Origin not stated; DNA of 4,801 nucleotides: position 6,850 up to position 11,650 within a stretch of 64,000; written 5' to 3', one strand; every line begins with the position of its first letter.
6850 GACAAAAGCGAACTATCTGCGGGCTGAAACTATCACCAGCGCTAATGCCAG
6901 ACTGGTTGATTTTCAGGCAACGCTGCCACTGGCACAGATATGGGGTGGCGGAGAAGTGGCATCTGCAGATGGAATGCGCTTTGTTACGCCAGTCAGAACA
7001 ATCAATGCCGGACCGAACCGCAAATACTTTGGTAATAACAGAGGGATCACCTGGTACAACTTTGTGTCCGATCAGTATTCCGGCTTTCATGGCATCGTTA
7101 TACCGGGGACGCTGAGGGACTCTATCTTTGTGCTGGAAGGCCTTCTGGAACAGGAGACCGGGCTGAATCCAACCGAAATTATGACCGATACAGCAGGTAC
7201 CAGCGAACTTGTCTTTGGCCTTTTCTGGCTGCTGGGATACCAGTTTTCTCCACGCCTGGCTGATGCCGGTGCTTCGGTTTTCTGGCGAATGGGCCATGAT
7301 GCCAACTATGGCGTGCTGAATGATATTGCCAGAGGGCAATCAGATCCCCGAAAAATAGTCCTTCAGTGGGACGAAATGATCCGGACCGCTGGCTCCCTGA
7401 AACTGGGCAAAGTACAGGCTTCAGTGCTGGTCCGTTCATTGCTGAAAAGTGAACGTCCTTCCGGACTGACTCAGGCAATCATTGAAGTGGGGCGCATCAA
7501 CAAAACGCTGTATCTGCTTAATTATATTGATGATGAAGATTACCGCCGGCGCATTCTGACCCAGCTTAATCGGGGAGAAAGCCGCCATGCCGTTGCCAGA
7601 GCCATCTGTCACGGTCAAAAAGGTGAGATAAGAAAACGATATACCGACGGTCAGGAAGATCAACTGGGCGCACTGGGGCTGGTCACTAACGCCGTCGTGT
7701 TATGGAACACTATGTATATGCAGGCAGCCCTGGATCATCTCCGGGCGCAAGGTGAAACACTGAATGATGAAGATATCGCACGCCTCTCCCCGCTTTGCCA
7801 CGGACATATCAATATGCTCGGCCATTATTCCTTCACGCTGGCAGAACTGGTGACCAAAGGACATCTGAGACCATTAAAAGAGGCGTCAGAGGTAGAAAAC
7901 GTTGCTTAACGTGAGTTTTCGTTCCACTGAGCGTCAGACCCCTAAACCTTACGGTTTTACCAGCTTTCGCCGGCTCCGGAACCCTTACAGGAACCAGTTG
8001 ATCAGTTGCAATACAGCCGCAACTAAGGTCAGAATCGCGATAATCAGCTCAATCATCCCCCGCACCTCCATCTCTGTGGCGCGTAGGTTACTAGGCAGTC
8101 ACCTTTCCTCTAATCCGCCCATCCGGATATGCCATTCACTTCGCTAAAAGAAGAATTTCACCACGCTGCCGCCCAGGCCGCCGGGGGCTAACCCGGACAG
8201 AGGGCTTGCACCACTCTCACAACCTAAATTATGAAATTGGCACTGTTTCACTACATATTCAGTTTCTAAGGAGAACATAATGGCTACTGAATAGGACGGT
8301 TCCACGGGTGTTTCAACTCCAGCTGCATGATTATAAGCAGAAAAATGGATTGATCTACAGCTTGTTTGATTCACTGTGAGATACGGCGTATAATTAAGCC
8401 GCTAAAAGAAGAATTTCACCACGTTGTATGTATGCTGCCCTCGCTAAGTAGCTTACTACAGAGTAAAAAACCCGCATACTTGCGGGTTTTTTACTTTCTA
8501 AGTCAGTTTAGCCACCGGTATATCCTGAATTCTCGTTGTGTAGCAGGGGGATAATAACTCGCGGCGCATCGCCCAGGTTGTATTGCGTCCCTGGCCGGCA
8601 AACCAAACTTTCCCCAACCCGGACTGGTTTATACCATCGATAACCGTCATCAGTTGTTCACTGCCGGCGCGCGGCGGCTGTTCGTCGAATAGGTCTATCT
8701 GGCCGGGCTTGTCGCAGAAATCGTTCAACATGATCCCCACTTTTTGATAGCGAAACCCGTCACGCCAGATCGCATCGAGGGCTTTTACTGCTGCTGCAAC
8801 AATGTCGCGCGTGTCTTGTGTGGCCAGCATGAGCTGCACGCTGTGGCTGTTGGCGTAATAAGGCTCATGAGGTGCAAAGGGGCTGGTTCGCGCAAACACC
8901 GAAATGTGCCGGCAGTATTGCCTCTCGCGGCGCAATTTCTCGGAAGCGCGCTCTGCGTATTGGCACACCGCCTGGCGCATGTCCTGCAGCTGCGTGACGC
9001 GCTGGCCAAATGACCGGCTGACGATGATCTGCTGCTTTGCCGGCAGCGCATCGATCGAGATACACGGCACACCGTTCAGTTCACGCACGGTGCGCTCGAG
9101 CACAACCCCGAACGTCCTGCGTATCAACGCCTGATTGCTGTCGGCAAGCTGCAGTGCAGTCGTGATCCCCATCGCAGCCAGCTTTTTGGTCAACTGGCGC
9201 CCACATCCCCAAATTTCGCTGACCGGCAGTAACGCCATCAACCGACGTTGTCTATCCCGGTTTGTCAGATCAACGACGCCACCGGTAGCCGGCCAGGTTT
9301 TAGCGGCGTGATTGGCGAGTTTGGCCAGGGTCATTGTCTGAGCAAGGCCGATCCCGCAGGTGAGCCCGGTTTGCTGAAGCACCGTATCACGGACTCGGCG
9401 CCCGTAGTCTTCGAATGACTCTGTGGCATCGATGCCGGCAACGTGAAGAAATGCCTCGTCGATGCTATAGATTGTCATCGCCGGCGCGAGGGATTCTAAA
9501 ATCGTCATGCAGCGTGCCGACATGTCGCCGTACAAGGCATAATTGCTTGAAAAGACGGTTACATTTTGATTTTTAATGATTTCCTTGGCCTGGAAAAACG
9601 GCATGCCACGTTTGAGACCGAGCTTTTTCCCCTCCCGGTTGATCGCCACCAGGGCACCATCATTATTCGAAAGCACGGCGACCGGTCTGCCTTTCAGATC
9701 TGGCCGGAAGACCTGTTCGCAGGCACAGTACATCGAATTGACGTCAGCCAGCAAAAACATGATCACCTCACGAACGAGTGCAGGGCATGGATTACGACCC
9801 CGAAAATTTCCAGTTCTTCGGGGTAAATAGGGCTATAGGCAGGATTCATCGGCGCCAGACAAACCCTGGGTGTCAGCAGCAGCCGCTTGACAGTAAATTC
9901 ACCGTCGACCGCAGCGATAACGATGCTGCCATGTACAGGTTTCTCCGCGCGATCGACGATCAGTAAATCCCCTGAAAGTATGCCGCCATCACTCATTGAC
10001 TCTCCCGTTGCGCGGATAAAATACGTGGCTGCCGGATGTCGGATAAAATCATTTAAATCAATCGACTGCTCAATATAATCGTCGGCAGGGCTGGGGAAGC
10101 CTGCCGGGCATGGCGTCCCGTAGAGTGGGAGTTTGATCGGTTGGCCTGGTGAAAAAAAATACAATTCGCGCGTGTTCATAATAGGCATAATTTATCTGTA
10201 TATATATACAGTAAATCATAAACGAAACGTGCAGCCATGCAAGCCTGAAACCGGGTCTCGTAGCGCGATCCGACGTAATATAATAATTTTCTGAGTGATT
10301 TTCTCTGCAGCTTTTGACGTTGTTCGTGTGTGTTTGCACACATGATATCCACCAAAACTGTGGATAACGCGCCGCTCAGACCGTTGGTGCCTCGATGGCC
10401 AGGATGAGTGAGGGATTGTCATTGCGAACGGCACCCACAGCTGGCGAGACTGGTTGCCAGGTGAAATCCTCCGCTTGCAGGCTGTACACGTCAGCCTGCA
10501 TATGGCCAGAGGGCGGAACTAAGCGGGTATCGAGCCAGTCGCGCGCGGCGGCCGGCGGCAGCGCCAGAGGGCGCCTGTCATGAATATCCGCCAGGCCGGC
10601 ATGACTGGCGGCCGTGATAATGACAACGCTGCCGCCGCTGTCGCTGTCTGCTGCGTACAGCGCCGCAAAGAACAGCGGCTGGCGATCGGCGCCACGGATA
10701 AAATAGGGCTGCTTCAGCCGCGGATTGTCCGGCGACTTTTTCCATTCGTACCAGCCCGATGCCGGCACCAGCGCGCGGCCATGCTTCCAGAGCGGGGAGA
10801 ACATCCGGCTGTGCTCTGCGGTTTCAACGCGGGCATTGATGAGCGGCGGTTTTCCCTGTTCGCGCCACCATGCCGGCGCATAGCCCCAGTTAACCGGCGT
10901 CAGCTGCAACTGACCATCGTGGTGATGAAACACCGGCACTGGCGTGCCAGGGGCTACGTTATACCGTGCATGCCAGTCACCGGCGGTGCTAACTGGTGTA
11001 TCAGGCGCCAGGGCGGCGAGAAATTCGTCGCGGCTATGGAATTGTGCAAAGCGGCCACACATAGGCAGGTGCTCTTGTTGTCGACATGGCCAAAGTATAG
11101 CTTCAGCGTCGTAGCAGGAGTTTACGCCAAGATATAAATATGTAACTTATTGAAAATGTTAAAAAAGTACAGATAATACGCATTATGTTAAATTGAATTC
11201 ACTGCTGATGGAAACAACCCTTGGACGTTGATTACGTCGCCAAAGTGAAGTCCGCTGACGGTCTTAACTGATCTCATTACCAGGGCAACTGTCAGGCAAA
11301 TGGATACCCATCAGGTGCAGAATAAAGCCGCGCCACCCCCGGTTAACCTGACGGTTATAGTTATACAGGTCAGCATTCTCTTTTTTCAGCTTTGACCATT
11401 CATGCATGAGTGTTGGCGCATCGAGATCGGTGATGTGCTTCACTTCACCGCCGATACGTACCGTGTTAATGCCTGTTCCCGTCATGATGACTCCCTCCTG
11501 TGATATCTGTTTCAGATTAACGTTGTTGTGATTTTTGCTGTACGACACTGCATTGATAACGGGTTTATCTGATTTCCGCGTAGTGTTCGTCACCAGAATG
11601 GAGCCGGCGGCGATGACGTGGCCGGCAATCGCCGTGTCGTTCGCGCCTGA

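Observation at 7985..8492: Candidate TisB/IstR-1-like type I toxin-antitoxin pair next to the umuDC operon, cut off from its terminator by the Tn3-family insertion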

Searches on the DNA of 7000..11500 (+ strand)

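Call 3: search_rna_families(source=window, start=7000, end=11500, threshold=evalue, max_evalue=10, show_alignments=3)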
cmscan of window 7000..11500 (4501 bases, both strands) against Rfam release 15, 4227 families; matches with E-value up to 10: 17.
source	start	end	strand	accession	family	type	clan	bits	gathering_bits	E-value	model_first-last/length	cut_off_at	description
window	8445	8496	+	RF00506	Thr_leader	Cis-reg; leader;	-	26.5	55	0.064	1-118/118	no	Threonine operon leader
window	8461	8562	-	RF00506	Thr_leader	Cis-reg; leader;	-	24.7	55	0.17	1-118/118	no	Threonine operon leader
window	8433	8500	+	RF01772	rnk_pseudo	Cis-reg; leader;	-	24.7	55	0.46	1-108/108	no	Pseudomonas rnk leader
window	8460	8529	-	RF02495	ohsC_RNA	Gene; antitoxin;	-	24.4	50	1.7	1-77/77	no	Oppression of Hydrophobic ORF by sRNA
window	8462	8611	-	RF00513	Trp_leader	Cis-reg; leader;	-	23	41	0.22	1-100/100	no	Tryptophan operon leader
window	8404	8523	-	RF01770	rimP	Cis-reg; leader;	-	22.9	47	1.9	1-102/102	no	Gammaprotebacteria rimP leader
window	8434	8497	+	RF02495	ohsC_RNA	Gene; antitoxin;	-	22.2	50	4.9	1-77/77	no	Oppression of Hydrophobic ORF by sRNA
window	8442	8532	+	RF01770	rimP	Cis-reg; leader;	-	21.2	47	4.2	1-102/102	no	Gammaprotebacteria rimP leader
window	8453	8496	+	RF01490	rli51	Cis-reg;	-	21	48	3.2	1-121/121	no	Listeria snRNA rli51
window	8464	8533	-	RF00512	Leu_leader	Cis-reg; leader;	-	20.9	50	0.56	1-148/148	no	Leucine operon leader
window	8419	8495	+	RF00513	Trp_leader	Cis-reg; leader;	-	20.4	41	1.1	1-100/100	no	Tryptophan operon leader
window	8465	8496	-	RF02891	AgrB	Gene; antisense;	-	19.7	40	6.9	51-81/84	no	ArsR-gov region gene B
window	8427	8493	+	RF00512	Leu_leader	Cis-reg; leader;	-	19.5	50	1.3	1-148/148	no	Leucine operon leader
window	8458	8498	+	RF04157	MIR9486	Gene; miRNA;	-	19.3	100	2.5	1-119/119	no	MIR9486 microRNA precursor family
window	8460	8497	+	RF04195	MIR6217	Gene; miRNA;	-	17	110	1.9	1-228/228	no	MIR6217 microRNA precursor family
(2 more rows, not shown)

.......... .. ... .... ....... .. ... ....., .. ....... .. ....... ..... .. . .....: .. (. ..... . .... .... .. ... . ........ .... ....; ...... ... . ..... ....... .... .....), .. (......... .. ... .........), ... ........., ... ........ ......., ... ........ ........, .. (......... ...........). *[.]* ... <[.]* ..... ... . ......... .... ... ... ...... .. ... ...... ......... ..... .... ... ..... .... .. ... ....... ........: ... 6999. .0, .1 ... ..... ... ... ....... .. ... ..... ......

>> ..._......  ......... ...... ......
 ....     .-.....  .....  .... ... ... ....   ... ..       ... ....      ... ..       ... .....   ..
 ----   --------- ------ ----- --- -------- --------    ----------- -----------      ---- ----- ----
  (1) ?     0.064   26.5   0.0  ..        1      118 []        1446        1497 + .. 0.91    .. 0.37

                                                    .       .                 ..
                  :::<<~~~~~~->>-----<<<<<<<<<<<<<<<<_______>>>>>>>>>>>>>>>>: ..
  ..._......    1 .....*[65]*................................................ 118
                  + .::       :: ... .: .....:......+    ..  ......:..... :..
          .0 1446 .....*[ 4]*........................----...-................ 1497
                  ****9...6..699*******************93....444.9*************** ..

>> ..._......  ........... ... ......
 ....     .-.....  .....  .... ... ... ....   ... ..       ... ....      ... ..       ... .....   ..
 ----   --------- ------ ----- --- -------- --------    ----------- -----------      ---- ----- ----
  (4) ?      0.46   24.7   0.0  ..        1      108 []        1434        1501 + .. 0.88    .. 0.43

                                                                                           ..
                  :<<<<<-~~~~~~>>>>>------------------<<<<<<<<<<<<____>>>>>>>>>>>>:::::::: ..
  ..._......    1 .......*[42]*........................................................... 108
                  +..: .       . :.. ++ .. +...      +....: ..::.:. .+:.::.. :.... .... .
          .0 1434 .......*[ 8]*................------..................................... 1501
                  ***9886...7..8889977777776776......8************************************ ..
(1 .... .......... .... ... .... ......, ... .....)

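Call 7: search_dna_similar(query=window:7944-8497:+, collection=plasmids, mode=near, max_rows=30)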
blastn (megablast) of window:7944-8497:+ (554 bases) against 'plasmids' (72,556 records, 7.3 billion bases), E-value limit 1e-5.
Records with a match: 110; places in all: 111; records where one place covers at least 80% of the query: 3.
Best place of each record, by identity: >=99% 3; 95-99% 5; 90-95% 101; 80-90% 1.
By first word of the organism name: Klebsiella 49; Citrobacter 19; Escherichia 12; Enterobacter 11; Serratia 9; Raoultella 5; Kosakonia 1; Proteus 1; Yersinia 1; Lelliottia 1; and 1 more.
By predicted mobility (MOB-suite, as given by PLSDB): conjugative 85; non-mobilizable 16; mobilizable 9.
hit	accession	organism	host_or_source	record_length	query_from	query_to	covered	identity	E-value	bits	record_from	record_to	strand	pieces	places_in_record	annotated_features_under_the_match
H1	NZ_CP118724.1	Serratia marcescens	Pure isolate,soil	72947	1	554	100%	100.0%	0e+0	1024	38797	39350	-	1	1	none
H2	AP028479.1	Serratia marcescens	Homo sapiens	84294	1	554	100%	99.8%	0e+0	1018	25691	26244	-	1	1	none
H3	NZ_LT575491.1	Serratia marcescens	Bursaphelenchus xylophilus,Cuticle of ...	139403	1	554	100%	99.5%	0e+0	1007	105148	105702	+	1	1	hypothetical protein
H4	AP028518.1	Serratia marcescens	-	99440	1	554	58%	98.8%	7e-107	576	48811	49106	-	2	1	none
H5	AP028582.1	Serratia marcescens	-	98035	1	554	58%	98.8%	7e-107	576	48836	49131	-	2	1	none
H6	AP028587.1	Serratia marcescens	-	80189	1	554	58%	98.8%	7e-107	576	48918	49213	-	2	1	none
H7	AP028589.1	Serratia marcescens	-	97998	1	554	58%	98.8%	7e-107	576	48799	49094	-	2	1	none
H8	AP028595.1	Serratia marcescens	-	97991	1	554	58%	98.8%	7e-107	576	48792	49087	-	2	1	none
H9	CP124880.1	Klebsiella pneumoniae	Homo sapiens,blood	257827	26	263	43%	91.2%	3e-85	322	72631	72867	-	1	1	none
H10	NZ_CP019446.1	Kosakonia cowanii JCM 10956 = DSM 18146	-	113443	31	263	42%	91.5%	1e-84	320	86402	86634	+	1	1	none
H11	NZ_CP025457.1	Klebsiella pneumoniae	Homo sapiens,mixed culture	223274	31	263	42%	91.4%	4e-84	318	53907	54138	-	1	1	none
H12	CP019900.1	Raoultella planticola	Homo sapiens,blood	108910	31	263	42%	91.4%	4e-84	318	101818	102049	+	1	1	none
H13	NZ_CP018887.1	Klebsiella pneumoniae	Homo sapiens,urine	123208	31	263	42%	91.4%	4e-84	318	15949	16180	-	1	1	none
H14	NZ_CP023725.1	Klebsiella pneumoniae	Homo sapiens,intraabdominal abscess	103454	31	263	42%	91.4%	4e-84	318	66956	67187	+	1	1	none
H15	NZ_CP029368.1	Escherichia coli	Sewage,Pure Culture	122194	31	263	42%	91.4%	4e-84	318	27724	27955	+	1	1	none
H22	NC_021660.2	Klebsiella pneumoniae FCF3SP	Homo sapiens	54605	31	263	42%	91.4%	4e-84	318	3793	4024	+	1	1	hypothetical protein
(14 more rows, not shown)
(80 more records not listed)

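Call 8: search_dna_similar(query=window:7944-8497:+, collection=ecoli_genomes, mode=near, max_rows=20)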
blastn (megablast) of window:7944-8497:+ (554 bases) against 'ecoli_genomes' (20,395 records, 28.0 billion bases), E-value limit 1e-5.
Records with a match: 21; places in all: 21; records where one place covers at least 80% of the query: 0.
Genomes with a match: 21 of 5426; with a place that covers at least 80% of the query: 0. Places per genome that has any: lowest 1, median 1, highest 1. On chromosomes: 0 places; on plasmids: 21.
Best place of each record, by identity: 90-95% 21.
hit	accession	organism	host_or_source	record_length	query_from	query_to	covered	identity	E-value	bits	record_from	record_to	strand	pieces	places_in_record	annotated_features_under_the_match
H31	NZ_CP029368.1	Escherichia coli strain WCHEC035148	Sewage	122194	31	263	42%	91.4%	2e-83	318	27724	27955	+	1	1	none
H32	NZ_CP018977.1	Escherichia coli strain Ecol_656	Homo sapiens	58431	31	263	42%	91.4%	2e-83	318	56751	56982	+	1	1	none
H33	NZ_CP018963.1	Escherichia coli strain Ecol_517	Homo sapiens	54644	31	263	42%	91.4%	2e-83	318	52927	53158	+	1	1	none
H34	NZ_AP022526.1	Escherichia coli strain THO-003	Homo sapiens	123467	31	263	42%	91.4%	2e-83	318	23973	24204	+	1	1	none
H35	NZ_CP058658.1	Escherichia coli strain WCHEC035125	sewage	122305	31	263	42%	91.4%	2e-83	318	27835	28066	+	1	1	none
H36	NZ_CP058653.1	Escherichia coli strain WCHEC035123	Sewage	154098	31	263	42%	91.4%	2e-83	318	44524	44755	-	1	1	none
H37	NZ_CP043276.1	Escherichia coli strain WCHEC035148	Homo sapiens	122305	31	263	42%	91.4%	2e-83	318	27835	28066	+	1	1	none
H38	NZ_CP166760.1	Escherichia coli strain CRE389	Homo sapiens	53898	31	263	42%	91.4%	2e-83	318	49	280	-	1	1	none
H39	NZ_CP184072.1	Escherichia coli strain 1449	Homo sapiens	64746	31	263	42%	91.4%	2e-83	318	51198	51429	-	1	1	none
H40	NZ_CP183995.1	Escherichia coli strain 736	Homo sapiens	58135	31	263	42%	91.4%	2e-83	318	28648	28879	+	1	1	none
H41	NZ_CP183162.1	Escherichia coli strain 605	Homo sapiens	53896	31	263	42%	91.4%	2e-83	318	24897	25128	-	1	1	none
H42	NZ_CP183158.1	Escherichia coli strain 572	Homo sapiens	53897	31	263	42%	91.4%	2e-83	318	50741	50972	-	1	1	none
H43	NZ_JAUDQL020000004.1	Escherichia coli strain MARGA_3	Homo sapiens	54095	31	263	42%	91.4%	2e-83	318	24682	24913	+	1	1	none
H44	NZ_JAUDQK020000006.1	Escherichia coli strain MARGA_4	Homo sapiens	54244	31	263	42%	91.4%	2e-83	318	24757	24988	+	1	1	none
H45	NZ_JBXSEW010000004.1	Escherichia coli strain PEC408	Sus scrofa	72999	31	263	42%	91.4%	2e-83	318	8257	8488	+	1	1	none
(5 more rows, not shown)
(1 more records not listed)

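Call 9: get_annotated_region(hit=H22, flank=3500)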
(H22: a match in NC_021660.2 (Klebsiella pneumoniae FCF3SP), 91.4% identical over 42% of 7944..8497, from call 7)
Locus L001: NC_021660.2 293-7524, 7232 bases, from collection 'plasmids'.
description: Klebsiella pneumoniae FCF3SP plasmid pKPC_FCF/3SP, complete sequence
organism: Klebsiella pneumoniae FCF3SP (NCBI taxid 1087447)
taxonomy: Bacteria; Pseudomonadota; Gammaproteobacteria; Enterobacterales; Enterobacteriaceae; Klebsiella; Klebsiella pneumoniae; Klebsiella pneumoniae FCF3SP
host: -; source: Homo sapiens; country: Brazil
typing (MOB-suite, as given by PLSDB): conjugative; replicon IncN; relaxase MOBF; mating-pair formation MPF_T
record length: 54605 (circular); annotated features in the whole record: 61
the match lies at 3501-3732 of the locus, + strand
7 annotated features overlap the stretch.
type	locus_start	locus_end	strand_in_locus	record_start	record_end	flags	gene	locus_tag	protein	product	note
CDS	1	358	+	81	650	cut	-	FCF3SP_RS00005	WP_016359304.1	recombinase family protein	GO:0006310 - DNA recombination [Evidence IEA]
CDS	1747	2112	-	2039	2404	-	-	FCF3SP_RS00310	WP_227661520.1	SEC-C metal-binding domain-containing protein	-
CDS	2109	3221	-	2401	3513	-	-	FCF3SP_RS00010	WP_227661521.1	hypothetical protein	-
CDS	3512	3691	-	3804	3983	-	-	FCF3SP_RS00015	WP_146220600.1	hypothetical protein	-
CDS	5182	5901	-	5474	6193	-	-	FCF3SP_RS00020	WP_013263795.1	replication initiation protein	GO:0006270 - DNA replication initiation [Evidence IEA]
CDS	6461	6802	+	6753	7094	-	ardK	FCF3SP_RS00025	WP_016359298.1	antirestriction protein ArdAB regulator ArdK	-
CDS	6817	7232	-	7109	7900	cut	-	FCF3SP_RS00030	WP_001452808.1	SprT-like domain-containing protein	-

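Call 10: get_annotated_region(hit=H3, flank=4000)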
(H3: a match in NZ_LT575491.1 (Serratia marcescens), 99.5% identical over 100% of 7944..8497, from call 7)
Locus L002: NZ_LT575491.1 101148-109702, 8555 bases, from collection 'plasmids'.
description: Serratia marcescens isolate PWN146_assembly plasmid PWN146p1, complete sequence
organism: Serratia marcescens (NCBI taxid 615)
taxonomy: Bacteria; Pseudomonadota; Gammaproteobacteria; Enterobacterales; Yersiniaceae; Serratia; Serratia marcescens
host: -; source: Bursaphelenchus xylophilus,Cuticle of of the plant parasitic nematode Bursaphelenchus xylophilus extracted ...; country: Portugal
typing (MOB-suite, as given by PLSDB): conjugative; replicon IncI1; relaxase MOBF; mating-pair formation MPF_F
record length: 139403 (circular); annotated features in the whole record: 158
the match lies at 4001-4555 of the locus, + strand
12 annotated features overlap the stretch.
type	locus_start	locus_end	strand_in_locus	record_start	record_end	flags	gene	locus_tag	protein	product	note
CDS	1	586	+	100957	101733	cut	-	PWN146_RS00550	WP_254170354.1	TraX family protein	-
CDS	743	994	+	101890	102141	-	repA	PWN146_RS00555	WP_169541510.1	replication regulatory protein RepA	-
CDS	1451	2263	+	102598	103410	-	-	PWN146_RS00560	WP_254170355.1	Replication protein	-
CDS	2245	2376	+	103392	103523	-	-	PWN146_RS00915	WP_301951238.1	hypothetical protein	-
CDS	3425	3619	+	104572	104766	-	-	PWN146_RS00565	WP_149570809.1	hypothetical protein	-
CDS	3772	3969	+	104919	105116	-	-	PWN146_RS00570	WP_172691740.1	hypothetical protein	-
CDS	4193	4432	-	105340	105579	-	-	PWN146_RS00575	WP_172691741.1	hypothetical protein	-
CDS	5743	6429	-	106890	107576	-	-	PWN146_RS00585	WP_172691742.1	SOS response-associated peptidase family protein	GO:0006974 - DNA damage response [Evidence IEA]; GO:0018142 - protein-DNA covalent cross-linking [Evidence IEA]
CDS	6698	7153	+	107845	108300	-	-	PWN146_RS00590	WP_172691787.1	STM2901 family protein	-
CDS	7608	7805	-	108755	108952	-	-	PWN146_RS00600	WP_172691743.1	hypothetical protein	-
CDS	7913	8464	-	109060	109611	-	-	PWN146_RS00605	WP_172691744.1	hypothetical protein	-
CDS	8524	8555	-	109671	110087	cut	-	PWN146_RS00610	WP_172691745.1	PIN domain-containing protein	-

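Call 11: get_annotated_region(hit=H33, flank=3000)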
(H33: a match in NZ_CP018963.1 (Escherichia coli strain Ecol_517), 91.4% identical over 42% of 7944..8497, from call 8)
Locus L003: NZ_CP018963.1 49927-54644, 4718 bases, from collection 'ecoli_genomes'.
description: Escherichia coli strain Ecol_517 plasmid pEC517_KPC, complete sequence
organism: Escherichia coli strain Ecol_517 (NCBI taxid 562)
replicon: plasmid pEC517_KPC; assembly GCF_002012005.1
host: Homo sapiens; source: not applicable; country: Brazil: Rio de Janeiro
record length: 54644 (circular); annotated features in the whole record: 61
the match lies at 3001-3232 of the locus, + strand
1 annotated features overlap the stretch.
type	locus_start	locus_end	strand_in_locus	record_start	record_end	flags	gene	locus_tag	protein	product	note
CDS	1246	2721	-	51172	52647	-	-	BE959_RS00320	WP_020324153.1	YecA family protein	-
